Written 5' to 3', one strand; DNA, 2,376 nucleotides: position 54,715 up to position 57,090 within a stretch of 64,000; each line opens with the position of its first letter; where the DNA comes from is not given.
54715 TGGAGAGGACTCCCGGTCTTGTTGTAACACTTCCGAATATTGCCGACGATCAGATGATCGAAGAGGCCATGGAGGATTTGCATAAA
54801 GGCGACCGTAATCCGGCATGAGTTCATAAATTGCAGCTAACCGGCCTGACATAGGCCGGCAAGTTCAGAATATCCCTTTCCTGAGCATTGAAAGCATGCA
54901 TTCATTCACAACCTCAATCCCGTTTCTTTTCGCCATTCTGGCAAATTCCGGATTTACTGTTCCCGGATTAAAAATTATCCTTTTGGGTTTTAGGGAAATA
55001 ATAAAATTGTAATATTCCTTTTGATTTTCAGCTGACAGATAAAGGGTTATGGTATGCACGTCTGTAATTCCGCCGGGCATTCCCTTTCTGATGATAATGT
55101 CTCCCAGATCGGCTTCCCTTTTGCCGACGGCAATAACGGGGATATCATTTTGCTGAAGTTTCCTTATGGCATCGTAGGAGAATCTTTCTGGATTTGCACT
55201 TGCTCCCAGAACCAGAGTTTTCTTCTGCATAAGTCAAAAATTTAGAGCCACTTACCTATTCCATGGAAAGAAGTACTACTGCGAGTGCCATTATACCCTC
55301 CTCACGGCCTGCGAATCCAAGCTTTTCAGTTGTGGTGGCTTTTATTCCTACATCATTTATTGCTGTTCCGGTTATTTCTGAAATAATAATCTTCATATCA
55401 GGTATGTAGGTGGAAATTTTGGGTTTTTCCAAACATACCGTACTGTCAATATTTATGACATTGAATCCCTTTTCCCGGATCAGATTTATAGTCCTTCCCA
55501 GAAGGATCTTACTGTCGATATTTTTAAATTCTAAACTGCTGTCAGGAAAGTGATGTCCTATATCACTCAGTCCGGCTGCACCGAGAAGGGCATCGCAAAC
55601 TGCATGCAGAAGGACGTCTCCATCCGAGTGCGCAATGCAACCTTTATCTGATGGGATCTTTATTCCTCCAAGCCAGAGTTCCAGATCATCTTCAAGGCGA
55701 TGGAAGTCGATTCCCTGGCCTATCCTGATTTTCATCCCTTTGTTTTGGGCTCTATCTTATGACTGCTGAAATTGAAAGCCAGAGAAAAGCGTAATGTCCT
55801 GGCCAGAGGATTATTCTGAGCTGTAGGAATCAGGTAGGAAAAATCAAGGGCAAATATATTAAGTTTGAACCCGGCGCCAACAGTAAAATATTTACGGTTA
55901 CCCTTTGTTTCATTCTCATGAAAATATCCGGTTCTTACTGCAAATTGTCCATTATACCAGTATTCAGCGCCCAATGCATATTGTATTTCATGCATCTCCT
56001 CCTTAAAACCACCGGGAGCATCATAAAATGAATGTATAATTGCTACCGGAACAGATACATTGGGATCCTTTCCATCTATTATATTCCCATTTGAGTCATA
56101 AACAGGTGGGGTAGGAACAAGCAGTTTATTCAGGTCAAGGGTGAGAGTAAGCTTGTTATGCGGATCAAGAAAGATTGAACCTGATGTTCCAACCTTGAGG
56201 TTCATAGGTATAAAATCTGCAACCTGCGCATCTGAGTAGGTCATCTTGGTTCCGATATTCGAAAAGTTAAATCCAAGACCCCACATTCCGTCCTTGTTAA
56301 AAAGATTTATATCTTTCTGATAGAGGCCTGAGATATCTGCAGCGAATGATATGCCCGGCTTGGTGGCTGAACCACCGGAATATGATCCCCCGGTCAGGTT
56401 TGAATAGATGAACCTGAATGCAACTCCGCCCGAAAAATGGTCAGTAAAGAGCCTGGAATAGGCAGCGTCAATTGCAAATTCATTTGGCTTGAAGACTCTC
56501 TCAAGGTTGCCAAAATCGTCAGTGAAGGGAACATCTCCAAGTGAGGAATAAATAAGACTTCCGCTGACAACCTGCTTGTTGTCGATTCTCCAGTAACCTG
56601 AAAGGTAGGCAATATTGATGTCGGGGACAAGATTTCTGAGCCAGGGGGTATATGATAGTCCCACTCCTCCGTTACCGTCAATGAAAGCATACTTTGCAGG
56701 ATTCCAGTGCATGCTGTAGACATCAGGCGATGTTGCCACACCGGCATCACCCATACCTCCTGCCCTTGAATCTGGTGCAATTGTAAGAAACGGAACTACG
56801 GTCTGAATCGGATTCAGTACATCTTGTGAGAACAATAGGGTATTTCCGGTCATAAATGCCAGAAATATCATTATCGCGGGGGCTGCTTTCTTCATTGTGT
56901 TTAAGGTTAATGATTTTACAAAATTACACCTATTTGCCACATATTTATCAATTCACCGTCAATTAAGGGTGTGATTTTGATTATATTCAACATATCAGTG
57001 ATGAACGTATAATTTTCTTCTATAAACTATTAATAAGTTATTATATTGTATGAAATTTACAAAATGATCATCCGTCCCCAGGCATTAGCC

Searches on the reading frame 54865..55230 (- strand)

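Call 87: search_protein_families(library=pfam, proteins=[window:54865-55230:-], max_evalue=0.001)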
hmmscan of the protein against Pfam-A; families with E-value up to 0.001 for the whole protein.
window:54865-55230:- (121 aa): 1 family
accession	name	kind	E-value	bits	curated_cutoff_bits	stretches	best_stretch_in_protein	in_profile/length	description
PF13380.12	CoA_binding_2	-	5.2e-21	75.7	22.8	1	3-115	1-114/116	CoA binding domain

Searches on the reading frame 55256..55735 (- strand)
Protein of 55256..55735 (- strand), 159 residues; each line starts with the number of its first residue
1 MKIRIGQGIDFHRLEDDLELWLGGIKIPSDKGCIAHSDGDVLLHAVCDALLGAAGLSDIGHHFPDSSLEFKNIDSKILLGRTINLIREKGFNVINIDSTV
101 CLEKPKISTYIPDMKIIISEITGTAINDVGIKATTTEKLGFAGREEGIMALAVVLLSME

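Call 87: search_protein_families(library=pfam, proteins=[window:55256-55735:-], max_evalue=0.001)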
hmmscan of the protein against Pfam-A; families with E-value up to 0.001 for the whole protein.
window:55256-55735:- (159 aa): 1 family
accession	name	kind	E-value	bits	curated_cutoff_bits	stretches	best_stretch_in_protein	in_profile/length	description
PF02542.21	YgbB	-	1.3e-63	214.4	26.7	1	3-156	1-154/155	YgbB family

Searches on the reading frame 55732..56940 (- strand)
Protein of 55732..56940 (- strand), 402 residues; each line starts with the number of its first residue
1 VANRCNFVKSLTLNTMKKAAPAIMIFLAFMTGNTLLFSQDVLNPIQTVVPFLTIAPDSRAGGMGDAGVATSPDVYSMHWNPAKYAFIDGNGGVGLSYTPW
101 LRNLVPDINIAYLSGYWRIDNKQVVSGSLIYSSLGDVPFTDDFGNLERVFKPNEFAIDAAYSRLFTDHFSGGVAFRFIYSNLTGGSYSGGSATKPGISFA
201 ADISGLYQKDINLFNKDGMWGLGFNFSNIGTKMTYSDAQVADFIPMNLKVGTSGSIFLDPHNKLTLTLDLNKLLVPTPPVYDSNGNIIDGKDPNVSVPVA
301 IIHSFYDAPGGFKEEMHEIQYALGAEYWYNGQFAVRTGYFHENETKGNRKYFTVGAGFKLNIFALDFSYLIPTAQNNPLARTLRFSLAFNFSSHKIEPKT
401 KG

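Call 87: search_protein_families(library=pfam, proteins=[window:55732-56940:-], max_evalue=0.001)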
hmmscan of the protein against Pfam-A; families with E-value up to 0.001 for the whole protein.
window:55732-56940:- (402 aa): 2 families
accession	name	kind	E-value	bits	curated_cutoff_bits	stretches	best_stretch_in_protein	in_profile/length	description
PF19572.5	PorV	-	1.6e-69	234.6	27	1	43-279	7-242/243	Type IX secretion system protein PorV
PF03349.22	Toluene_X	-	0.00051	19.1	29.7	0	319-360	317-369/421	Outer membrane protein transport protein (OMPP1/FadL/TodX)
